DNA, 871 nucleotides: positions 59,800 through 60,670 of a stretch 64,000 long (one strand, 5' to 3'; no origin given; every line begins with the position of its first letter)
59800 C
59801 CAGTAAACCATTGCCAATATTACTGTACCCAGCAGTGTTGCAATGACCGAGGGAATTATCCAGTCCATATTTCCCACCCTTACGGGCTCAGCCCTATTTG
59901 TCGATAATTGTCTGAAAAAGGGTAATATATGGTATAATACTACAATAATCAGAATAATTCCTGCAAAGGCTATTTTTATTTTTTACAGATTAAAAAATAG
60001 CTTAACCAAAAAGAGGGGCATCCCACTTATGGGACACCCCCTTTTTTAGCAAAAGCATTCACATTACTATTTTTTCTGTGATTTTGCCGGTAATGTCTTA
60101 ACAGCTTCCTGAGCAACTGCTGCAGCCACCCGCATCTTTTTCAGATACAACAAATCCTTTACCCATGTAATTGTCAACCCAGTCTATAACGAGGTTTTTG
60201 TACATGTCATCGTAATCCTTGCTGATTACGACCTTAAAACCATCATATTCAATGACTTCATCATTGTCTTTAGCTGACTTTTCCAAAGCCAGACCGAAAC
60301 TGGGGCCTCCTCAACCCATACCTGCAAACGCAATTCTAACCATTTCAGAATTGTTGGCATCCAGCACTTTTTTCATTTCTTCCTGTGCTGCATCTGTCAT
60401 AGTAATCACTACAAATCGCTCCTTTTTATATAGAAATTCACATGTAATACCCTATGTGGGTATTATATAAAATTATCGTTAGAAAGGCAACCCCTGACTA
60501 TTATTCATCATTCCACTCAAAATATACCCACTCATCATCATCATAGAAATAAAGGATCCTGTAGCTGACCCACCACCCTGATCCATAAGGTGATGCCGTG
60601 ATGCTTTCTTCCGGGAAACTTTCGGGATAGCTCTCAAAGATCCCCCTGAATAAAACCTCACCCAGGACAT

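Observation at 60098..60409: HesB-like gene with an in-frame UGA at the conserved Cys position (selenoprotein split by the ORF caller)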

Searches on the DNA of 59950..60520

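Call 89: search_rna_families(source=window, start=59950, end=60520, threshold=evalue, max_evalue=10)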
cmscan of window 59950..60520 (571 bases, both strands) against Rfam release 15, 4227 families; matches with E-value up to 10: 11.
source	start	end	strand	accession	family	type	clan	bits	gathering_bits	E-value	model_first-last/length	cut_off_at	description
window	59970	60069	-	RF01484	rli59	Cis-reg;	-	24.5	100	0.097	1-181/181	no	Listeria sRNA rli59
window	59950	60059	+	RF00400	SNORA28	Gene; snRNA; snoRNA; HACA-box;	CL00033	23.9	65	0.072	20-126/126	5'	Small nucleolar RNA SNORA28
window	60338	60407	-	RF00284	SNORD74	Gene; snRNA; snoRNA; CD-box;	CL00069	20.8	41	0.041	1-80/80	no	Small nucleolar RNA SNORD74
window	60006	60049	-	RF04291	mir-368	Gene; miRNA;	CL00149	20.3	58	0.33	1-72/72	no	mir-368 microRNA precursor family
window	60035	60076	-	RF01098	RF_site9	Cis-reg; frameshift_element;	-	18.1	70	1.3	1-50/50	no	Gag/pro ribosomal frameshift site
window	60370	60394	+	RF01339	CRISPR-DR27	Gene; CRISPR;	-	16.8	35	8.9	1-25/25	no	CRISPR RNA direct repeat element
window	60002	60105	-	RF00558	L20_leader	Cis-reg; leader;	-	15.2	58.7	3.3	1-127/127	no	Ribosomal protein L20 leader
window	59989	60072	-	RF02574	Ricks_sRNA10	Gene; sRNA;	-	14.1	97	1.6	1-352/352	no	Rickettsia sRNA 10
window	60495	60520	-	RF00656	mir-205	Gene; miRNA;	-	13.6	55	3.6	50-75/75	5'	mir-205 microRNA precursor family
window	60039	60122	-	RF02392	sau-53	Gene; sRNA;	-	13.4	100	5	1-192/192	no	Staphylococcus sRNA sau-53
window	60006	60071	-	RF01473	rli41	Gene; sRNA;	-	12.4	55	5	1-494/494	no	Listeria sRNA rli41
